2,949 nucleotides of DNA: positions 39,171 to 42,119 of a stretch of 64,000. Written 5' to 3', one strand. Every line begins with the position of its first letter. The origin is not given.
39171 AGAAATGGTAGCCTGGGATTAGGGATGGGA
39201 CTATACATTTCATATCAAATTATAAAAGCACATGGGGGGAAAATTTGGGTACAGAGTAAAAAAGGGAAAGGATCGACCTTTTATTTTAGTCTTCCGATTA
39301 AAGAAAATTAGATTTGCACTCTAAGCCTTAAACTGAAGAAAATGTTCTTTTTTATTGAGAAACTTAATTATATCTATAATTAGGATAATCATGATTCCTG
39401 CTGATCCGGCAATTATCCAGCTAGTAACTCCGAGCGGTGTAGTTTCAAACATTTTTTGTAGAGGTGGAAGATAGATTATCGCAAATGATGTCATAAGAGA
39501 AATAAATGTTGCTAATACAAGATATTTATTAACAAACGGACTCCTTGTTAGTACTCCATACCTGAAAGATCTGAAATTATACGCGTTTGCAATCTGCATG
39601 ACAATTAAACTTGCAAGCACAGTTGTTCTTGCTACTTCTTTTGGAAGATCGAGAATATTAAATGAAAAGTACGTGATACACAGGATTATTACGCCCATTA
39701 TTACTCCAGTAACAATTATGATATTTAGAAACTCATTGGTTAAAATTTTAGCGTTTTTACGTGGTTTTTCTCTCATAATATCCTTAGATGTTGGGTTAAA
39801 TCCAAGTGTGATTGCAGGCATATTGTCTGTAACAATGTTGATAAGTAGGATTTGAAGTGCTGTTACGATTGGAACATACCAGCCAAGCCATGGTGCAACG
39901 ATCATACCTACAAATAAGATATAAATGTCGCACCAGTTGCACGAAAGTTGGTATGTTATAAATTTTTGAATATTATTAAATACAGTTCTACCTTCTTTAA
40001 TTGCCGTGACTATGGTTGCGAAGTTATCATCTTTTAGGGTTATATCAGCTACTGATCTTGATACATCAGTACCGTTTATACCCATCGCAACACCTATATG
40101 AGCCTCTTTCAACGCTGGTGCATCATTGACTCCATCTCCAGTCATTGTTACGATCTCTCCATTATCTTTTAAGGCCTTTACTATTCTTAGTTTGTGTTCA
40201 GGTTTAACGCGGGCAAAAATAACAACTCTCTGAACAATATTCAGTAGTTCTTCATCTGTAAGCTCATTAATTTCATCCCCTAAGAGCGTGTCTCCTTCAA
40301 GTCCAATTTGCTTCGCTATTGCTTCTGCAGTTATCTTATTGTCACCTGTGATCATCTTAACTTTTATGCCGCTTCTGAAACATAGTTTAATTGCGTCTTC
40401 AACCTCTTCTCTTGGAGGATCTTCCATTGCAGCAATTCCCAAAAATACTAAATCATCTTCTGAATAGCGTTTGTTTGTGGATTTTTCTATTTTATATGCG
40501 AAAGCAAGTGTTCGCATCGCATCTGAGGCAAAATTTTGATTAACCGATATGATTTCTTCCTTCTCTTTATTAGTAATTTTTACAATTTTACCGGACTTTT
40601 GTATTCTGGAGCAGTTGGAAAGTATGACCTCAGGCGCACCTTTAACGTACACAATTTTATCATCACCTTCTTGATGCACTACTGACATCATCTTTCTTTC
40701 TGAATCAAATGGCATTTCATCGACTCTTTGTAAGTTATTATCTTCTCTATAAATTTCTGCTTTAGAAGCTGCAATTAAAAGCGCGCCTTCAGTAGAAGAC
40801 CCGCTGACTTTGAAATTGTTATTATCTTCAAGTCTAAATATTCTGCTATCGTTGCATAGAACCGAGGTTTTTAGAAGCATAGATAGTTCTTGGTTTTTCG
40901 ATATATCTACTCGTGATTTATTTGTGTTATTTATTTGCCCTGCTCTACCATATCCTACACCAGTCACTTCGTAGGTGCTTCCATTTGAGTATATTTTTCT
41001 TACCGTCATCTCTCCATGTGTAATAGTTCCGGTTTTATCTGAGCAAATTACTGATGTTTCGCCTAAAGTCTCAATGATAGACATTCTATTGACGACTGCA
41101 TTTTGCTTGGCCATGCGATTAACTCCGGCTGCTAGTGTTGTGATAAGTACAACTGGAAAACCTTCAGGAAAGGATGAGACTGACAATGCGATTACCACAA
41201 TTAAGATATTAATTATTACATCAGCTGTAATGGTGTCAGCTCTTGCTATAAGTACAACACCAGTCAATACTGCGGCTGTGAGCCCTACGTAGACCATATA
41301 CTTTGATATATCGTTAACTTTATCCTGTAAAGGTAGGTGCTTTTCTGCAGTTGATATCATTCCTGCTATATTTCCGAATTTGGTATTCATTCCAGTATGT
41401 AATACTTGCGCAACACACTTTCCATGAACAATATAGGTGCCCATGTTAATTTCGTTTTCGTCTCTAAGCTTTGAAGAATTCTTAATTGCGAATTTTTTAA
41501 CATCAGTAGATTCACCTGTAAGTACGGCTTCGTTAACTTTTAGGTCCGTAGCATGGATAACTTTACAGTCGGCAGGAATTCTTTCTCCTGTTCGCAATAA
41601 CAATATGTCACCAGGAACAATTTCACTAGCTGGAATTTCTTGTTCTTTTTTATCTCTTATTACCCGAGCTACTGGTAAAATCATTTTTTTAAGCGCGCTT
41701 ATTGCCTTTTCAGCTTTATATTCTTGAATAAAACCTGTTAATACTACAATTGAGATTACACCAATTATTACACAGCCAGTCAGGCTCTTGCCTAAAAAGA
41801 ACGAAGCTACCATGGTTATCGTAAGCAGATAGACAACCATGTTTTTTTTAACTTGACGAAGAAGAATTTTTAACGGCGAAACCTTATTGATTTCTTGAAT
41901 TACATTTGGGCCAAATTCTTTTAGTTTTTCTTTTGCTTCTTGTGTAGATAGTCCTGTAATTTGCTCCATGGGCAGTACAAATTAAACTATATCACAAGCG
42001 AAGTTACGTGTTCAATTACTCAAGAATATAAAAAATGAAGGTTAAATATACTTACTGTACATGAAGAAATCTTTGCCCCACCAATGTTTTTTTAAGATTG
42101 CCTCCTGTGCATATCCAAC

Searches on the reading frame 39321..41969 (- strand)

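Call 14: search_protein_families(library=ncbifam, proteins=[window:39321-41969:-])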
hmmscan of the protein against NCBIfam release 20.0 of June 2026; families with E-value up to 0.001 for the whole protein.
window:39321-41969:- (882 aa): 22 families
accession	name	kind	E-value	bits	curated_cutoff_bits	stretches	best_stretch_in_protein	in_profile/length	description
TIGR01522.1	ATPase-IIA2_Ca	equivalog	3.2e-186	620.7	798.3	1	4-874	21-852/854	calcium-transporting P-type ATPase, PMR1-type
TIGR01116.1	ATPase-IIA1_Ca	equivalog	1.6e-174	582.2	703.4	1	37-872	2-798/799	calcium-translocating P-type ATPase, SERCA-type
TIGR01523.1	ATPase-IID_K-Na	equivalog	1.2e-136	456.8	645.05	2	213-764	268-852/997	potassium/sodium efflux P-type ATPase, fungal-type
TIGR01517.1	ATPase-IIB_Ca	equivalog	1.4e-131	440.4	507.05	2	367-866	392-874/882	calcium-translocating P-type ATPase, PMCA-type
TIGR01524.1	ATPase-IIIB_Mg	equivalog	3.7e-122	408.9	610.75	2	408-774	401-764/867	magnesium-translocating P-type ATPase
TIGR01647.1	ATPase-IIIA_H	equivalog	7.1e-122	408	615.5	2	6-332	1-313/755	plasma-membrane proton-efflux P-type ATPase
TIGR01106.1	ATPase-IIC_X-K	subfamily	2.3e-114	383.3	946.1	2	5-557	35-607/997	Na,H/K antiporter P-type ATPase subunit alpha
NF011702.0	PRK15122.1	subfamily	6.8e-105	351.9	975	2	373-775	401-804/907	magnesium-translocating P-type ATPase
TIGR01494.1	ATPase_P-type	subfamily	7.2e-96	321.5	62.3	3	67-330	1-236/478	HAD-IC family P-type ATPase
TIGR01525.1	ATPase-IB_hvy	subfamily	5.6e-74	250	346.25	3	48-328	4-271/560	heavy metal translocating P-type ATPase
TIGR01657.1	P-ATPase-V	hypoth_equivalog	5.6e-69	232.8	618.25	2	5-557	138-697/1055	ATP13A2 family polyamine export P-type ATPase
TIGR01512.1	ATPase-IB2_Cd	subfamily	3.7e-54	184.2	313.5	3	47-328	3-257/494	cadmium family heavy metal-translocating P-type ATPase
TIGR01511.1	ATPase-IB1_Cu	subfamily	1e-53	183.1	397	3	69-328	47-284/542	copper-translocating P-type ATPase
NF007952.0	PRK10671.1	equivalog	1.4e-38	132.6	1316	2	512-697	648-806/838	copper-exporting P-type ATPase CopA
NF008262.1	PRK11033.1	equivalog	5.3e-38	131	1005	2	506-675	547-689/731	zinc/cadmium/mercury/lead-transporting ATPase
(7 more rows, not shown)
